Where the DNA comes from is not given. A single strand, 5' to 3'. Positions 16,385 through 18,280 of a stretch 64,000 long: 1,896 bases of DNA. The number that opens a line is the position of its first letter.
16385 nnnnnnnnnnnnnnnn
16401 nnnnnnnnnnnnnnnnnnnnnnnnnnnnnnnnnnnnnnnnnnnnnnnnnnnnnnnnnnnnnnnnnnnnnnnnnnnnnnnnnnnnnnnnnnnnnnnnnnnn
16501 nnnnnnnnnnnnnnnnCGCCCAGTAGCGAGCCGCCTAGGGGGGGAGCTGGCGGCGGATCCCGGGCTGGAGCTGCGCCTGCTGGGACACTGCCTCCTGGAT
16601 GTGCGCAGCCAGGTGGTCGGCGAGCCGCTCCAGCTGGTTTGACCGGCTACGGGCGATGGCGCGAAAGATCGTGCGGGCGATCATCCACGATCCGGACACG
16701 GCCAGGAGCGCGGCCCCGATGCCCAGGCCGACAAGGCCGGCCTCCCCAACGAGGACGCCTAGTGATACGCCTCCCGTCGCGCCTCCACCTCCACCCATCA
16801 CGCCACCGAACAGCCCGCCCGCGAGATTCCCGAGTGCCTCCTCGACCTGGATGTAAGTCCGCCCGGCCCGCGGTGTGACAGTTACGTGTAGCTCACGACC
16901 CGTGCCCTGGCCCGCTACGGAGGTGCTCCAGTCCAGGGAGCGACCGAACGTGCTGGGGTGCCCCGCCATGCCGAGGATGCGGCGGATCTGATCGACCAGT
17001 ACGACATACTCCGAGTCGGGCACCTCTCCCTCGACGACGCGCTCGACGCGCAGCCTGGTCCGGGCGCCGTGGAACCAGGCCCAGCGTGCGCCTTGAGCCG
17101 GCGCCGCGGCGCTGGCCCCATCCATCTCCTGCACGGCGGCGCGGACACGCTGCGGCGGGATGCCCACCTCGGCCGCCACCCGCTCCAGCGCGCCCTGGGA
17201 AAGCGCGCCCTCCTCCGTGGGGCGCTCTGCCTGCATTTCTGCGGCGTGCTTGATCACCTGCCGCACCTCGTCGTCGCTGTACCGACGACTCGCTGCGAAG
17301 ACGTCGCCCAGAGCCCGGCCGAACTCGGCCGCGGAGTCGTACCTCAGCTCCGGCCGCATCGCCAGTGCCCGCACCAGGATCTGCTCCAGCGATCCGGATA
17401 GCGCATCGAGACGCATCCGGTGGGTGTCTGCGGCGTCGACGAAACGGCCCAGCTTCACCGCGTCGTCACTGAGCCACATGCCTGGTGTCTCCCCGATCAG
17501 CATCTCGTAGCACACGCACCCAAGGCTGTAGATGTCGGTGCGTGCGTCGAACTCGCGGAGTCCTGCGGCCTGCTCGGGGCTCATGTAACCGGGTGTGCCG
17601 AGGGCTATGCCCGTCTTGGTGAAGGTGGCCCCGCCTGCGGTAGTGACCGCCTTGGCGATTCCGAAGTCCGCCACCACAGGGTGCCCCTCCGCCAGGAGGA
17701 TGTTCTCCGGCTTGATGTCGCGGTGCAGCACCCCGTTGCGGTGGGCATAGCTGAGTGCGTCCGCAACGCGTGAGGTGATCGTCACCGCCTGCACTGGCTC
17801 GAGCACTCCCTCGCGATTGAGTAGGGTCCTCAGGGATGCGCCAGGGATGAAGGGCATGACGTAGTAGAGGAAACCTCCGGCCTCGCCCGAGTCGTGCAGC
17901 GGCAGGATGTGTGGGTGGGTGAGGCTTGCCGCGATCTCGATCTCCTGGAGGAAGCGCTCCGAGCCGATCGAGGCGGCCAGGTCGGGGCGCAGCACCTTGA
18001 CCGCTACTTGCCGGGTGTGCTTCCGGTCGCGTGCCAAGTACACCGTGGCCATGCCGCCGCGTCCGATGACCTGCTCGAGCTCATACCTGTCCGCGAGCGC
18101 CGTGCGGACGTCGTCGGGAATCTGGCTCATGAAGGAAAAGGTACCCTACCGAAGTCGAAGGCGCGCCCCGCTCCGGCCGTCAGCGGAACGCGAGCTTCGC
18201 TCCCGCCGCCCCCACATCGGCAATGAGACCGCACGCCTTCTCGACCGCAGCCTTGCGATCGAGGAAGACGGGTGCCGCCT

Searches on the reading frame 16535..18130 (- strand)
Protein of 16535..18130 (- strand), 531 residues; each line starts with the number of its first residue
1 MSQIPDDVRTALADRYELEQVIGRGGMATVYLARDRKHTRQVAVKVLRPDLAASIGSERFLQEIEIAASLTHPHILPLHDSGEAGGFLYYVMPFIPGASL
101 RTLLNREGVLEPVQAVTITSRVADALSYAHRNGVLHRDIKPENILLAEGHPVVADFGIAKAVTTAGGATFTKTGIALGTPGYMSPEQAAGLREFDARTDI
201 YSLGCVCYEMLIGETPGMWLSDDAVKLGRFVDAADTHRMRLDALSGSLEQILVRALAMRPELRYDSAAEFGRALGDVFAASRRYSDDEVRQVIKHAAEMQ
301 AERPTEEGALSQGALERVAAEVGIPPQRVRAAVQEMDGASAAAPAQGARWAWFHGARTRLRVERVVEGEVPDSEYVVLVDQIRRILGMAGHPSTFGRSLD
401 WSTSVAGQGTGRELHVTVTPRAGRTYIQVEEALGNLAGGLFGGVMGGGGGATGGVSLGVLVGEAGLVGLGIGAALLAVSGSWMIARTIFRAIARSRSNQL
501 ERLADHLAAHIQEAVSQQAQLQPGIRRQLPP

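Call 9: search_protein_families(library=pfam, proteins=[window:16535-18130:-], max_evalue=0.001)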
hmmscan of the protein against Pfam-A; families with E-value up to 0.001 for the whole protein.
window:16535-18130:- (531 aa): 4 families
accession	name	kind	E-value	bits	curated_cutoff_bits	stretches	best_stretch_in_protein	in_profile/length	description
PF00069.31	Pkinase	-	3.6e-48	164.7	31.7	1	16-264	1-252/263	Protein kinase domain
PF07714.23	PK_Tyr_Ser-Thr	-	2.7e-30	106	23.1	1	17-263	2-248/258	Protein tyrosine and serine/threonine kinase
PF01636.29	APH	-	1.6e-05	25.2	23.2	0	129-159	165-197/239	Phosphotransferase enzyme family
PF03109.22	ABC1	-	2.6e-05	23.9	22.9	0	21-57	37-72/244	ABC1 atypical kinase-like domain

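Call 101: search_protein_families(library=padloc, proteins=[window:16535-18130:-], max_evalue=0.001)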
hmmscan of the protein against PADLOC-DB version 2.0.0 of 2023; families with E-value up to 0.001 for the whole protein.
window:16535-18130:- (531 aa): 35 families (the best 25 are shown)
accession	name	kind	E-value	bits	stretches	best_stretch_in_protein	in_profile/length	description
PDLC04042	PD-T4-6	-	5e-85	283.7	1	10-289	5-284/292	-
PDLC04061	PD-T4-6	-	7.4e-79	264.6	1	7-351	9-358/510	-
PDLC04053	PD-T4-6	-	3.8e-78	261.1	1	12-302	7-296/311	-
PDLC04052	PD-T4-6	-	7.4e-75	251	1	10-312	5-315/496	-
PDLC04043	PD-T4-6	-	1.3e-73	246.6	1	8-305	9-306/452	-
PDLC04060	PD-T4-6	-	1.8e-72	242.8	1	10-293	4-284/486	-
PDLC04039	PD-T4-6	-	2.5e-69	232.5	1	1-346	1-336/458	-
PDLC04138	mad6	-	1.8e-67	226.7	1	10-300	47-335/659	mads_6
PDLC04054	PD-T4-6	-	3.5e-67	225.3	1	13-311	9-306/347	-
PDLC04057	PD-T4-6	-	4.9e-67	224.9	1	10-297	4-289/443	-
PDLC04040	PD-T4-6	-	1.8e-64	216.4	1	21-280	1-268/547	-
PDLC04047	PD-T4-6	-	1.8e-64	215.9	1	10-312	6-307/327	-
PDLC04041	PD-T4-6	-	1.1e-61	207.5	1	11-340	25-348/443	-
PDLC04048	PD-T4-6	-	4.1e-55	185.6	1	12-283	8-278/354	-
PDLC04050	PD-T4-6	-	1e-48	164.5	1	15-313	64-361/480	-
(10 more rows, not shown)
